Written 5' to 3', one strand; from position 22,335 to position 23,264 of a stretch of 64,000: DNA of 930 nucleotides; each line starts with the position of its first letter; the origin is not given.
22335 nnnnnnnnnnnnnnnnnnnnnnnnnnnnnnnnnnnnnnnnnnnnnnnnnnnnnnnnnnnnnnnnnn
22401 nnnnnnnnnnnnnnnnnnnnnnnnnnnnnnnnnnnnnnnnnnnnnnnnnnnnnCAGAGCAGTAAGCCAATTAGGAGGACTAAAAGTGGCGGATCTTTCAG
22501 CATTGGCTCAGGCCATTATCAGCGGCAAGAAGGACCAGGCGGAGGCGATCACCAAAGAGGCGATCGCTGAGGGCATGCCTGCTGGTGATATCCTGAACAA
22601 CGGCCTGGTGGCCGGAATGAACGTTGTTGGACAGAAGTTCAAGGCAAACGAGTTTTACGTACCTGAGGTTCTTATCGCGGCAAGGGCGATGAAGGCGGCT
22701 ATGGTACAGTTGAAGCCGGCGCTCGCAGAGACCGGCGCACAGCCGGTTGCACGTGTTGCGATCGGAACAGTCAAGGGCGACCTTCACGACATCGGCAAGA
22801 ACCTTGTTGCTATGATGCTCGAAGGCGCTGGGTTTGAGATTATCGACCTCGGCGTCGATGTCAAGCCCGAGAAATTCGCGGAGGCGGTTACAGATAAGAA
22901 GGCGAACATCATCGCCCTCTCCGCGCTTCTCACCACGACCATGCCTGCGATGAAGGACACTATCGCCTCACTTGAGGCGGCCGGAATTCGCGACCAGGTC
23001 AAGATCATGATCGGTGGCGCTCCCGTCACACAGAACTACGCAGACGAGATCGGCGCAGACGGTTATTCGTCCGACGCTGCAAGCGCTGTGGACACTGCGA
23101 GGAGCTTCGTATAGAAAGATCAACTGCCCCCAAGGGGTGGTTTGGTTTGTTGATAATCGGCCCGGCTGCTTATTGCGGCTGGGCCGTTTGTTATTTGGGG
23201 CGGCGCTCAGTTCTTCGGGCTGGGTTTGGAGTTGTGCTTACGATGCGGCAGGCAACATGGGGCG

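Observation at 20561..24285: O-demethylase-like corrinoid methyltransferase module (2Fe-2S/ASKHA activase, corrinoid protein, UroD-family methyltransferase) without its fourth component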

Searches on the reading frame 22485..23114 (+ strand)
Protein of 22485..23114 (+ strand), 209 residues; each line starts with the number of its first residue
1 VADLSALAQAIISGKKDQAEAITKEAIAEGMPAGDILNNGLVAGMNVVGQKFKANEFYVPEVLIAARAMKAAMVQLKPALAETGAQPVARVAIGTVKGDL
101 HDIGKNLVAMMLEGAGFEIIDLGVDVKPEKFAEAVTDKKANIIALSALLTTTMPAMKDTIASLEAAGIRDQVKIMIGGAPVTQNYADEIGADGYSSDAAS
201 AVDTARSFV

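Call 3: search_protein_families(library=pfam, proteins=[window:22485-23114:+])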
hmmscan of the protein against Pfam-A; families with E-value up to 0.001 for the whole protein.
window:22485-23114:+ (209 aa): 2 families
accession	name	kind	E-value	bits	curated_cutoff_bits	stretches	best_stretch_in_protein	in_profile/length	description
PF02310.24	B12-binding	-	1.2e-30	106.3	32.1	1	90-202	2-120/121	B12 binding domain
PF02607.22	B12-binding_2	-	6e-23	81.3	23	1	6-77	4-74/74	B12 binding domain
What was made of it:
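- Checked: Corrinoid protein, 22485-23114 (+), 209 aa. Pfam finds B12-binding_2 and B12-binding (call 3).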

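Call 4: search_protein_families(library=ncbifam, proteins=[window:22485-23114:+])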
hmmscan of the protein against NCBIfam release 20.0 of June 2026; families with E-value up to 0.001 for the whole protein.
window:22485-23114:+ (209 aa): 15 families
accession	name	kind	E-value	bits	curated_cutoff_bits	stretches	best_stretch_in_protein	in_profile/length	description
NF047996.1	corrin_MtgC_2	exception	3e-64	216.4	370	1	7-207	8-208/212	glycine betaine-specific corrinoid protein MtgC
TIGR02370.1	pyl_corrinoid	subfamily_domain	2.4e-59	200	215.3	1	7-201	2-197/197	methyltransferase cognate corrinoid protein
NF041607.1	dimeth_corrin_MtbC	equivalog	9.1e-59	198.4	350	1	7-207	1-201/203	dimethylamine corrinoid protein MtbC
NF047995.1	corrinoid_MtgC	exception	2.8e-53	180.6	310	1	5-206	6-210/215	glycine betaine-specific corrinoid protein MtgC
TIGR02082.1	metH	equivalog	3e-42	144.4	1010.85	1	7-206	650-849/1182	methionine synthase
NF040669.1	MtaC2_Meth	equivalog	2.3e-36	125.5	450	1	6-204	45-241/267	methanol--corrinoid protein MtaC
NF040655.1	MtaC_Meth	equivalog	1.2e-35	122.8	420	1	5-206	37-235/253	methanol--corrinoid protein MtaC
NF007024.0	PRK09490.1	equivalog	2.5e-35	121.6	1497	1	7-185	665-846/1234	methionine synthase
NF002612.0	PRK02261.1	equivalog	2e-13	50.1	110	1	90-181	5-95/148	methylaspartate mutase subunit S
NF052513.1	TransRegCarH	equivalog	2.9e-11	43.2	400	1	6-192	86-262/274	HTH-type transcriptional repressor CarH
TIGR01501.1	MthylAspMutase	equivalog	7.2e-10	38.7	135.8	1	91-180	4-92/134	methylaspartate mutase subunit S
TIGR00640.1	acid_CoA_mut_C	subfamily_domain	3.3e-09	36.8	57.45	1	90-185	4-98/132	methylmalonyl-CoA mutase C-terminal domain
NF052385.1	Lys_5_6_beta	equivalog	1.3e-08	34.9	280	1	116-205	138-230/241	lysine 5,6-aminomutase subunit beta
NF040743.1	ornith_mutase_E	equivalog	2.1e-07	29.3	800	1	89-194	596-708/730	D-ornithine 4,5-aminomutase subunit OraE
NF006944.0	PRK09426.1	equivalog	1.3e-06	26.7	876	1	66-186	569-686/721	methylmalonyl-CoA mutase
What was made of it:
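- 22485..23114 (+): Stand-alone corrinoid (cobalamin) carrier protein of the MtxC type: cap domain plus Rossmann B12 domain, with DxHxxG at residues 99-104. Calls 3 and 4.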

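Call 49: list_cluster_members(proteins=[P0001, P0121, window:22485-23114:+])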
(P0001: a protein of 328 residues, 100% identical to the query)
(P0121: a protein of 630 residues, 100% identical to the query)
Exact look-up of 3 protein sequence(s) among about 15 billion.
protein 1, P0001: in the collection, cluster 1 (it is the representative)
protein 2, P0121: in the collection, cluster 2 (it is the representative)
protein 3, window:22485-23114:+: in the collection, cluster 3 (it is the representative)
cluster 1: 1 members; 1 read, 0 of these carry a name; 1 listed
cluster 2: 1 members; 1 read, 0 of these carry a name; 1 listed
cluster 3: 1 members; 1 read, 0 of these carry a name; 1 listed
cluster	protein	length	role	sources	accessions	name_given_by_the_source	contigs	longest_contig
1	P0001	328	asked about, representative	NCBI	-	-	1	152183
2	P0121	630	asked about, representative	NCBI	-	-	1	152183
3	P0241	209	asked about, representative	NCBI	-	-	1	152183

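Call 50: search_solved_structures(query=window:22485-23114:+, max_evalue=0.00001)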
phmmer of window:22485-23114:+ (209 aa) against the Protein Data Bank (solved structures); distinct sequences matched with E-value up to 0.00001: 27.
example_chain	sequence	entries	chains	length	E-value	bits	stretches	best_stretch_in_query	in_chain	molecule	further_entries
1y80_A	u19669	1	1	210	6.9e-62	211.7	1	5-207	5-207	Predicted cobalamin binding protein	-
7xcn_M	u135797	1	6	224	1.5e-45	158.5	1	9-204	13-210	Trimethylamine methyltransferase corrinoid protein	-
4jgi_A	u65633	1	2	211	4e-40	140.8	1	3-205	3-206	Putative uncharacterized protein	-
3ezx_A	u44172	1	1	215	1.5e-39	139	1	8-205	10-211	Monomethylamine corrinoid protein 1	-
8ssd_A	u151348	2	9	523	1.9e-29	106.1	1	6-191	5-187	Methionine synthase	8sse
8ssc_A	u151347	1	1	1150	4.1e-29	104.9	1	5-191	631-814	Methionine synthase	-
9cbp_A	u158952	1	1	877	7.8e-29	104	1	5-191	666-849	Methionine synthase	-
9cbq_A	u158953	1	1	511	1.6e-28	103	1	5-191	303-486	Methionine synthase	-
9cbo_A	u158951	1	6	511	2.3e-28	102.5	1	5-191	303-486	Methionine synthase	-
9cbr_A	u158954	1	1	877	5e-28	101.4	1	5-191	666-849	Methionine synthase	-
1bmt_A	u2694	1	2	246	4e-27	98.5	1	8-186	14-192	METHIONINE SYNTHASE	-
3bul_A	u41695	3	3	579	2e-26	96.2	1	9-186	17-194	Methionine synthase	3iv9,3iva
8g3h_A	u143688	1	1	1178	3e-25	92.4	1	7-190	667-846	Methionine synthase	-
1k7y_A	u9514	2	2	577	8.5e-25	90.9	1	9-186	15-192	methionine synthase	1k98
2i2x_B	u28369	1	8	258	2.4e-23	86.1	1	6-205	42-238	Methyltransferase 1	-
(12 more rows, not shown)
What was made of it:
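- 22485..23114 (+): Call 50: best PDB match is Moorella 1y80 at 212 bits, and MttC, Dhaf 4jgi and MtmC score above MetH.
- Closest known: Acetogen and Desulfitobacterium O-demethylases. Same: The component types match: a URO-D-superfamily MT I, a small corrinoid protein (Dhaf 4jgi scores 141 bits to this one, call 50) and an activating enzyme.
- The corrinoid protein is closer to MtxC-type carriers (139-212 bits) than to MetH B12 domains (about 105 bits) (call 50). CarH-type photoreceptors share the cap+B12 architecture (calls 4, 50). Its best matches are methyltransferase carrier proteins, with CarH far lower at about 30 bits (call 50).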

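Call 73: search_protein_representatives(protein=window:22485-23114:+)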
Query: 209 residues. Proteins with E-value up to 0.001 (for the whole library): 15464; up to 1e-10: 7848; up to 1e-30: 1839. The best 150 are listed.
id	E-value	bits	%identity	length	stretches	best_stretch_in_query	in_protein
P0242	1.5e-85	301.9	70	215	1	1-207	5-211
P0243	3.0e-73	261.9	60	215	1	1-207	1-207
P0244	1.9e-69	249.5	55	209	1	3-206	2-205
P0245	4.3e-68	245.0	58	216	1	1-208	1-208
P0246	6.0e-68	244.6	57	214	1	4-207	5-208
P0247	4.0e-66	238.6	56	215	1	6-207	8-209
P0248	5.6e-66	238.2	56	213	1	4-205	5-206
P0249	1.6e-65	236.7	54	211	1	2-208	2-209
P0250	1.9e-65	236.4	55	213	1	3-207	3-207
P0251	2.2e-64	232.9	55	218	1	5-208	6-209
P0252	3.8e-64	232.2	56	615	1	6-207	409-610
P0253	8.4e-64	231.0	55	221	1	1-207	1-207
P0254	3.3e-63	229.1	58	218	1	1-206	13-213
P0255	1.6e-62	226.9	52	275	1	1-208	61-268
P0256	2.6e-62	226.2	52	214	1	4-206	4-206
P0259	4.4e-62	225.4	55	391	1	3-208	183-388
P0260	4.5e-62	225.4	56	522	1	4-205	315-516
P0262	1.6e-61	223.6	52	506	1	3-208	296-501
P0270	7.7e-61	221.4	52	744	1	3-207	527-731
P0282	4.0e-59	215.8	52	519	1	9-206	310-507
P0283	6.6e-59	215.1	51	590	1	3-206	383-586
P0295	4.7e-58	212.3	52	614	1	6-207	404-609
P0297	5.6e-58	212.1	50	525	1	8-207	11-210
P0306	3.9e-57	209.3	50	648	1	8-207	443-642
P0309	5.8e-57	208.8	53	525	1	11-205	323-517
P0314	9.1e-57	208.1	52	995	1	5-206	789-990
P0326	7.5e-56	205.1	49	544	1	3-204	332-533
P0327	7.9e-56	205.1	51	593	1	4-206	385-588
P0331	9.2e-56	204.8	51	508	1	5-206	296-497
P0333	1.0e-55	204.7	48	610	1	7-208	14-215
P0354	1.9e-54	200.6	49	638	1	8-206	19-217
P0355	2.9e-54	200.0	49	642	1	14-207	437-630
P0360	4.2e-54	199.4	51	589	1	4-206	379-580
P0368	8.2e-54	198.5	47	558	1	10-205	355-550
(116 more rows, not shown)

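Call 74: search_protein_families(library=pfam, proteins=[P0252, P0260, P0262, P0270, P0283, P0297, P0333, P0314, P0354, P0259], max_evalue=0.00001)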
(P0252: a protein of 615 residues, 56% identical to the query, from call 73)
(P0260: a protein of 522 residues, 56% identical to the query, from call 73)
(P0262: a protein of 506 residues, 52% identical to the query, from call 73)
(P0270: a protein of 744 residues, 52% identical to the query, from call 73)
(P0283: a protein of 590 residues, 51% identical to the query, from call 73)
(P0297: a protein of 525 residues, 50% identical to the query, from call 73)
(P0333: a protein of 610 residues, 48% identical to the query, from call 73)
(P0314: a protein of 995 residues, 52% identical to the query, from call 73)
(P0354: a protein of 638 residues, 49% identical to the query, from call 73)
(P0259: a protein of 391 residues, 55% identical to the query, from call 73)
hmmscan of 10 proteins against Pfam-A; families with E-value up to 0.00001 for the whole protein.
P0252 (615 aa): 2 families
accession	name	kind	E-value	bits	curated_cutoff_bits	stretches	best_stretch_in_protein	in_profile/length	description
PF02310.24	B12-binding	-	6.3e-30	103.9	32.1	1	492-605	1-120/121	B12 binding domain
PF02607.22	B12-binding_2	-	1.7e-22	79.8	23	1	408-480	3-74/74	B12 binding domain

P0260 (522 aa): 4 families
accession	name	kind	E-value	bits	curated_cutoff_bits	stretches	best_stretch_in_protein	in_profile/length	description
PF02310.24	B12-binding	-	5.8e-24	84.7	32.1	1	401-505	2-108/121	B12 binding domain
PF12833.13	HTH_18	-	1.8e-20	73.4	33.6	1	219-296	1-78/80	Helix-turn-helix domain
PF02607.22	B12-binding_2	-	4.6e-18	65.6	23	1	316-388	3-74/74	B12 binding domain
PF00165.29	HTH_AraC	-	1.2e-15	57.7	26.6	2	212-246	7-41/42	Bacterial regulatory helix-turn-helix proteins, AraC family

P0262 (506 aa): 4 families
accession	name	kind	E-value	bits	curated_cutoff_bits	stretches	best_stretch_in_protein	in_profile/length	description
PF02310.24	B12-binding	-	2e-27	95.9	32.1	1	383-491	2-116/121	B12 binding domain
PF12833.13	HTH_18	-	1.3e-22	80.3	33.6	1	202-279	2-79/80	Helix-turn-helix domain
PF02607.22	B12-binding_2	-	4.7e-20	72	23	1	298-369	3-73/74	B12 binding domain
PF00165.29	HTH_AraC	-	3.5e-16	59.3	26.6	1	243-277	7-40/42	Bacterial regulatory helix-turn-helix proteins, AraC family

P0270 (744 aa): 3 families
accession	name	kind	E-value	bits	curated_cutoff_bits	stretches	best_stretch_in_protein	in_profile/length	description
PF06253.16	MTTB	-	9.5e-161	535.6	25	1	4-481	26-499/500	Trimethylamine methyltransferase (MTTB)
PF02310.24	B12-binding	-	8.5e-28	97.1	32.1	1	614-726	2-120/121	B12 binding domain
PF02607.22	B12-binding_2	-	8.8e-24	83.9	23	1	531-600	5-73/74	B12 binding domain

P0283 (590 aa): 3 families
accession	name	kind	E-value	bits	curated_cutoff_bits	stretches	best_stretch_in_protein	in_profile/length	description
PF02310.24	B12-binding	-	3.2e-28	98.4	32.1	1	469-578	1-116/121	B12 binding domain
PF01208.23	URO-D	-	3.4e-18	66.2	23.9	1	156-344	161-343/346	Uroporphyrinogen decarboxylase (URO-D)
PF02607.22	B12-binding_2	-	6.6e-16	58.7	23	1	385-455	3-72/74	B12 binding domain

P0297 (525 aa): 3 families
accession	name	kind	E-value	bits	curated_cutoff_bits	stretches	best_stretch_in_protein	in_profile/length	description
PF02310.24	B12-binding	-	8.8e-31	106.7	32.1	1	92-205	1-120/121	B12 binding domain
PF00809.28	Pterin_bind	-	1.3e-27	97.4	25.5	1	253-475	1-242/244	Pterin binding enzyme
PF02607.22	B12-binding_2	-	9.7e-15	55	23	1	9-79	4-73/74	B12 binding domain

P0333 (610 aa): 3 families
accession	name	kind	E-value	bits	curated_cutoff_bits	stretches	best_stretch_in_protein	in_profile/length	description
PF02310.24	B12-binding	-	4.8e-25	88.2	32.1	1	99-206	4-117/121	B12 binding domain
PF01208.23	URO-D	-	1.2e-23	84.1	23.9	1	344-594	93-346/346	Uroporphyrinogen decarboxylase (URO-D)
PF02607.22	B12-binding_2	-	3.9e-20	72.2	23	1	11-83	2-73/74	B12 binding domain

P0314 (995 aa): 3 families
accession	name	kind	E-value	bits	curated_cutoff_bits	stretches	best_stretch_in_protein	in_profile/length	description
PF02574.22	S-methyl_trans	-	4.4e-83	279.9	22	1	427-711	1-282/283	Homocysteine S-methyltransferase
PF02310.24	B12-binding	-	5.8e-31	107.3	32.1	1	873-986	1-120/121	B12 binding domain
PF02607.22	B12-binding_2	-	1.1e-18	67.6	23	1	790-861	4-74/74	B12 binding domain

P0354 (638 aa): 5 families
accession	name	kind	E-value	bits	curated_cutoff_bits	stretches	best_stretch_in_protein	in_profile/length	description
PF06580.19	His_kinase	-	6.8e-27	94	25.2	1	425-504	1-81/81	Histidine kinase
PF02310.24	B12-binding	-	1.8e-26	92.8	32.1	1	100-208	1-111/121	B12 binding domain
PF10114.15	PocR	-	2.1e-23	83.3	23.9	1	240-392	2-161/162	Sensory domain found in PocR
PF02607.22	B12-binding_2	-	3.4e-19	69.2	23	1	17-87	4-73/74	B12 binding domain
PF02518.31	HATPase_c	-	1.3e-10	42.1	26.4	1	522-628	8-109/111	Histidine kinase-, DNA gyrase B-, and HSP90-like ATPase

P0259 (391 aa): 4 families
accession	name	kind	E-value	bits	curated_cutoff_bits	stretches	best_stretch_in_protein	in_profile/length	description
PF02310.24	B12-binding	-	6.5e-26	91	32.1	1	270-385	2-119/121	B12 binding domain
PF12833.13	HTH_18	-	9.4e-21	74.4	33.6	1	86-164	1-79/80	Helix-turn-helix domain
PF02607.22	B12-binding_2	-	5.1e-20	71.9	23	1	185-257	3-74/74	B12 binding domain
PF00165.29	HTH_AraC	-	3.9e-13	49.6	26.6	0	74-106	3-34/42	Bacterial regulatory helix-turn-helix proteins, AraC family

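Call 77: search_protein_families(library=pfam, proteins=[P0306, P0360, P0327, P0326, P0295, P0355, P0368, P0282, P0309, P0331], max_evalue=0.00001)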
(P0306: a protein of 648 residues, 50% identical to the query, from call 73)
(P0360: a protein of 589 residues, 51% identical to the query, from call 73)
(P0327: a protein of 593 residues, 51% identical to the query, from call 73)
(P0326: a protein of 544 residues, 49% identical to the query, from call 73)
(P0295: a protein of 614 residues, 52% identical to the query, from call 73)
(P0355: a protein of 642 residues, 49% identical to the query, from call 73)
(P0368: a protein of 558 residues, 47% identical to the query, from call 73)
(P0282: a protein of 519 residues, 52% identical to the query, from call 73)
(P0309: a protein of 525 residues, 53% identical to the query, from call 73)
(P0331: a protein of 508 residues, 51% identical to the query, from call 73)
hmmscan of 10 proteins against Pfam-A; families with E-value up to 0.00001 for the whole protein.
P0306 (648 aa): 3 families
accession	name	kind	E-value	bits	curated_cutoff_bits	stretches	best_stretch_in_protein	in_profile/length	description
PF02310.24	B12-binding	-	1.6e-29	102.6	32.1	1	524-637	1-120/121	B12 binding domain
PF01208.23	URO-D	-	2e-28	99.8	23.9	1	129-380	100-345/346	Uroporphyrinogen decarboxylase (URO-D)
PF02607.22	B12-binding_2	-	5.2e-16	59.1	23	1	442-511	5-73/74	B12 binding domain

P0360 (589 aa): 3 families
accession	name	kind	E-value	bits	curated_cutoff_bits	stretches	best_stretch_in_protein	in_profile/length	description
PF02310.24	B12-binding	-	5e-26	91.3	32.1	1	464-568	2-112/121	B12 binding domain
PF02607.22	B12-binding_2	-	1.2e-16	61.1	23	1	380-451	3-74/74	B12 binding domain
PF01208.23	URO-D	-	1.2e-13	51.2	23.9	1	56-320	82-335/346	Uroporphyrinogen decarboxylase (URO-D)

P0327 (593 aa): 3 families
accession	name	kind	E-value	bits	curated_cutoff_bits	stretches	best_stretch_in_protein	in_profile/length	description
PF02310.24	B12-binding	-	1.7e-28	99.3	32.1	1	472-574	2-107/121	B12 binding domain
PF02607.22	B12-binding_2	-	1.2e-22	80.4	23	1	387-458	4-74/74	B12 binding domain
PF01208.23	URO-D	-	6.7e-22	78.4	23.9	1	107-347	101-346/346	Uroporphyrinogen decarboxylase (URO-D)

P0326 (544 aa): 3 families
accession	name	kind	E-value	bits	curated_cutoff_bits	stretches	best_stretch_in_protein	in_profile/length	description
PF01208.23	URO-D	-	2.6e-56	191.6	23.9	1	34-321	46-345/346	Uroporphyrinogen decarboxylase (URO-D)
PF02310.24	B12-binding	-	2.6e-29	102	32.1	1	418-531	1-120/121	B12 binding domain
PF02607.22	B12-binding_2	-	2.9e-17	63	23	1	335-406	4-74/74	B12 binding domain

P0295 (614 aa): 3 families
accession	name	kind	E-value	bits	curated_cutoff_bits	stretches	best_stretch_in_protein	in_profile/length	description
PF02574.22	S-methyl_trans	-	6.1e-85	286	22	1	51-337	2-280/283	Homocysteine S-methyltransferase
PF02310.24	B12-binding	-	4.5e-29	101.2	32.1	1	491-604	1-120/121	B12 binding domain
PF02607.22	B12-binding_2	-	8.5e-20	71.2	23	1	402-474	2-73/74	B12 binding domain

P0355 (642 aa): 2 families
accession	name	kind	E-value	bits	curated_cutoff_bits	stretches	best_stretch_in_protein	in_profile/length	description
PF02310.24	B12-binding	-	7.2e-30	103.8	32.1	1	514-625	3-120/121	B12 binding domain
PF02607.22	B12-binding_2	-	8.5e-14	52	23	1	427-499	2-73/74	B12 binding domain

P0368 (558 aa): 2 families
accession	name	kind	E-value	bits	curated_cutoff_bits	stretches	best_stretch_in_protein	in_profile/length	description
PF02310.24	B12-binding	-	1.1e-25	90.2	32.1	1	435-540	2-113/121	B12 binding domain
PF02607.22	B12-binding_2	-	7e-18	65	23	1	349-421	2-73/74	B12 binding domain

P0282 (519 aa): 4 families
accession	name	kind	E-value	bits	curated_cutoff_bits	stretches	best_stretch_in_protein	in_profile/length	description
PF02310.24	B12-binding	-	1.7e-26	92.9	32.1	1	391-499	2-113/121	B12 binding domain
PF12833.13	HTH_18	-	9.5e-22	77.5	33.6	1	212-290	1-79/80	Helix-turn-helix domain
PF02607.22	B12-binding_2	-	7.6e-16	58.5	23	1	306-378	3-74/74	B12 binding domain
PF00165.29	HTH_AraC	-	1e-14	54.6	26.6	1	255-290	8-42/42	Bacterial regulatory helix-turn-helix proteins, AraC family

P0309 (525 aa): 4 families
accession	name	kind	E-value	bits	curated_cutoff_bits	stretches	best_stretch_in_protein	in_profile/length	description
PF02310.24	B12-binding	-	4.5e-26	91.5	32.1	1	402-512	2-118/121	B12 binding domain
PF12833.13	HTH_18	-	6.1e-24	84.6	33.6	1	218-296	1-79/80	Helix-turn-helix domain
PF02607.22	B12-binding_2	-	2.1e-18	66.7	23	1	315-388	1-73/74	B12 binding domain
PF00165.29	HTH_AraC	-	1e-14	54.7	26.6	1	212-246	8-42/42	Bacterial regulatory helix-turn-helix proteins, AraC family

P0331 (508 aa): 3 families
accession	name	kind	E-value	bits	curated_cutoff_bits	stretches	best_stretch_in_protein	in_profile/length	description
PF01208.23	URO-D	-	1.6e-25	90.3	23.9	1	10-256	92-342/346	Uroporphyrinogen decarboxylase (URO-D)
PF02310.24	B12-binding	-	4e-25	88.4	32.1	1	381-490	2-117/121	B12 binding domain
PF02607.22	B12-binding_2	-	8e-22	77.7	23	1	297-367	4-73/74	B12 binding domain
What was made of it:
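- Close relatives of this corrinoid protein (about 50-56% identity) occur fused to MTTB, URO-D, Pterin_bind or S-methyl_trans domains, so the clade serves many kinds of methyltransferase (calls 73, 74, 77). Corrinoid protein relatives at about 52% identity are fused to S-methyl_trans or Pterin_bind domains (calls 74, 77). Equally close relatives are fused to MTTB, URO-D or regulator domains, so the fusions do not discriminate (calls 74, 77). Close relatives of the corrinoid protein are fused to AraC HTH domains or to PocR-histidine kinase domains (calls 74, 77).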
